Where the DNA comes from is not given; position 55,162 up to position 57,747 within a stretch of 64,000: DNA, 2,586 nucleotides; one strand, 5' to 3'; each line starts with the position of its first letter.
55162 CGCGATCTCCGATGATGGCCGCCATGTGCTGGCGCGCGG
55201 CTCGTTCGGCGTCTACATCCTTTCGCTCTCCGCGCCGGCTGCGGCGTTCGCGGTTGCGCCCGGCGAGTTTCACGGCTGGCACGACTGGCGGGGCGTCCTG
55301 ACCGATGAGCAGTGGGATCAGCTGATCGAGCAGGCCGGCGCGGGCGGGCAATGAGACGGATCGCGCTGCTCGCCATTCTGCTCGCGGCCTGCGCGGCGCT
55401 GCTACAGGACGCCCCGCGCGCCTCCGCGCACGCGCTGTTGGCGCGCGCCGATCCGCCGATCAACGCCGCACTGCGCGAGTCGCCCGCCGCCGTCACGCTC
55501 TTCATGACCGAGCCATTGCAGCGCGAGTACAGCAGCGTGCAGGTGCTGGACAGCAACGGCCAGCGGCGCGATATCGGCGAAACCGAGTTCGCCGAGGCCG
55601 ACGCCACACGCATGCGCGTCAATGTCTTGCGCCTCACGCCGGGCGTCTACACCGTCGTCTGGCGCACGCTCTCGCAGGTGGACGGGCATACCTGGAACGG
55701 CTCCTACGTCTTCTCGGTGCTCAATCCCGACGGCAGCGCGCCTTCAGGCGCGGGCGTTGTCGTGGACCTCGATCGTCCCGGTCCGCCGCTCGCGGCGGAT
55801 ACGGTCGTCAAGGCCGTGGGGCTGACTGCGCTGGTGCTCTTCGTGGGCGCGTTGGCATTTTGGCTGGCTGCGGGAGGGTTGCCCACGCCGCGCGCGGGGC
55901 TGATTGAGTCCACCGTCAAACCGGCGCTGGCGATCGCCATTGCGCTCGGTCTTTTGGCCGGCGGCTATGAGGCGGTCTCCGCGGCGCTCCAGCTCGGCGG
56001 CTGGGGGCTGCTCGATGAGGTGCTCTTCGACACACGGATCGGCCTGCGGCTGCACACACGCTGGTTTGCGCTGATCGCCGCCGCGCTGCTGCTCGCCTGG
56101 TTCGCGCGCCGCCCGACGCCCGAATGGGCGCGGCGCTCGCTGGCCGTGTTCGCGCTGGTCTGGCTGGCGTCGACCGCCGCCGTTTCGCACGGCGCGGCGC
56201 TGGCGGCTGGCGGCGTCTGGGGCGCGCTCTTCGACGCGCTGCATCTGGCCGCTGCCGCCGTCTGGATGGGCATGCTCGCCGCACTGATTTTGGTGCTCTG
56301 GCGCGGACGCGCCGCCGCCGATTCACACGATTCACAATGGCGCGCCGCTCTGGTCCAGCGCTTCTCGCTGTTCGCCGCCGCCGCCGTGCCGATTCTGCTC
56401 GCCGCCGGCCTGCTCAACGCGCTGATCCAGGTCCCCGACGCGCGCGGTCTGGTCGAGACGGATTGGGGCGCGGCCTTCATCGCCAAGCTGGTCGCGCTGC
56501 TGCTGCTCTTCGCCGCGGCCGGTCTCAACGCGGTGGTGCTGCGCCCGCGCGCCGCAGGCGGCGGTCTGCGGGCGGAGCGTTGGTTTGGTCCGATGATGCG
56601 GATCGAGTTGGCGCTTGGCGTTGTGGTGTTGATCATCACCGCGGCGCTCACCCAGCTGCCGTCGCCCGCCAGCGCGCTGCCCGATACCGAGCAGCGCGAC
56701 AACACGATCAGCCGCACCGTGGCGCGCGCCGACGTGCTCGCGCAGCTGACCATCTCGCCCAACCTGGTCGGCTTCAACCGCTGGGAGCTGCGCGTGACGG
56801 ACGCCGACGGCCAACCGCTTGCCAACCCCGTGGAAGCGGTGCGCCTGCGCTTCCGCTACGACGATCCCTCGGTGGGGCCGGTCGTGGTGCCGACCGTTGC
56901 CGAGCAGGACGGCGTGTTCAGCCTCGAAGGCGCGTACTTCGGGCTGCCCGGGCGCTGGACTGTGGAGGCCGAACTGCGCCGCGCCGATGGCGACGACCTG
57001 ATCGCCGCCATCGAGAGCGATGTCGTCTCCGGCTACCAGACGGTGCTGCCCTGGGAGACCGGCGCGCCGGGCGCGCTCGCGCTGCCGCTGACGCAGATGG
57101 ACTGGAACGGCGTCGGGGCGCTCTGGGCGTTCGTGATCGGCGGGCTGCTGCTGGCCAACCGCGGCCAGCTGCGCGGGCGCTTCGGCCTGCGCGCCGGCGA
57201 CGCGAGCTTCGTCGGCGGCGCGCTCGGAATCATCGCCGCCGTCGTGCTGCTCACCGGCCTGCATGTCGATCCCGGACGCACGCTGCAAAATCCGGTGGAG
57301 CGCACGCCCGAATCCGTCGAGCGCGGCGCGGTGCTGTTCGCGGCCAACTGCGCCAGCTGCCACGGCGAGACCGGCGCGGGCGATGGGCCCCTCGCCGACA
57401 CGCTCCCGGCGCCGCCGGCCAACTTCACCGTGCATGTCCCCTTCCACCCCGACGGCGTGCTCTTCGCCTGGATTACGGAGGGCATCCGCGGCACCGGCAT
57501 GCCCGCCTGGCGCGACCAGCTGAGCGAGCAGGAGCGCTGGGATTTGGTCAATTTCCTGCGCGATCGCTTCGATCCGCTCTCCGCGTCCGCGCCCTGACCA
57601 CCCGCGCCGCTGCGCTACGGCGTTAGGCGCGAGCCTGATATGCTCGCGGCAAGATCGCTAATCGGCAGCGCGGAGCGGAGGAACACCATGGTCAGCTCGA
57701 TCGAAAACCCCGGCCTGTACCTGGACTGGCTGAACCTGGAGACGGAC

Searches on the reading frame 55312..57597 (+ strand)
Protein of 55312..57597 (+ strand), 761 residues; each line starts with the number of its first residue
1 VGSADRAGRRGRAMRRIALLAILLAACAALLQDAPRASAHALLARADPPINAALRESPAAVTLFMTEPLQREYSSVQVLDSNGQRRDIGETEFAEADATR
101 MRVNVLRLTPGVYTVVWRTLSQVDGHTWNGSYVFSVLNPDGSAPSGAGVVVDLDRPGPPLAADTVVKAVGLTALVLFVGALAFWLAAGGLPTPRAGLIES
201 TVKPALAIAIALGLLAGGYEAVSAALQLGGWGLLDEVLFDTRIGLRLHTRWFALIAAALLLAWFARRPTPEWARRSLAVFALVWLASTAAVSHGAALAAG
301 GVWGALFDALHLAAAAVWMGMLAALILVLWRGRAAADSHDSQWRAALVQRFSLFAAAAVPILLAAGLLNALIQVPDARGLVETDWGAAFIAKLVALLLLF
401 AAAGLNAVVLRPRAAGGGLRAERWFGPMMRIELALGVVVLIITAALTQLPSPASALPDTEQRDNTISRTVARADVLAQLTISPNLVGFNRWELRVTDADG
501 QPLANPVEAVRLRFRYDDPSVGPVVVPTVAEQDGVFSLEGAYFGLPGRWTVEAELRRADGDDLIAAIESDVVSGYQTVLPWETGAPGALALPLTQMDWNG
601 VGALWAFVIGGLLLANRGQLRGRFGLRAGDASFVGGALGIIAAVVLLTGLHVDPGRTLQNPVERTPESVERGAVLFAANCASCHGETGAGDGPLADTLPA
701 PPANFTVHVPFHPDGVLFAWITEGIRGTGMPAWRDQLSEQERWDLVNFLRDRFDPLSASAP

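Call 81: search_protein_families(library=pfam, proteins=[window:55312-57597:+], max_evalue=0.00001)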
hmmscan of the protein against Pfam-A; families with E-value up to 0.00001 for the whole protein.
window:55312-57597:+ (761 aa): 4 families
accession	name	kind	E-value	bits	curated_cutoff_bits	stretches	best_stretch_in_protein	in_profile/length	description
PF04234.18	CopC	-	4.1e-17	63.4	23.3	1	40-136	1-92/92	CopC domain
PF05425.18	CopD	-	1e-16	61.6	32.1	1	346-446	2-105/105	Copper resistance protein D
PF13442.11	Cytochrome_CBB3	-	6.7e-14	52.4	27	1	669-749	3-68/68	Cytochrome C oxidase, cbb3-type, subunit III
PF00034.26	Cytochrom_C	-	1.3e-11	46.1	21.3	1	669-750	1-87/90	Cytochrome c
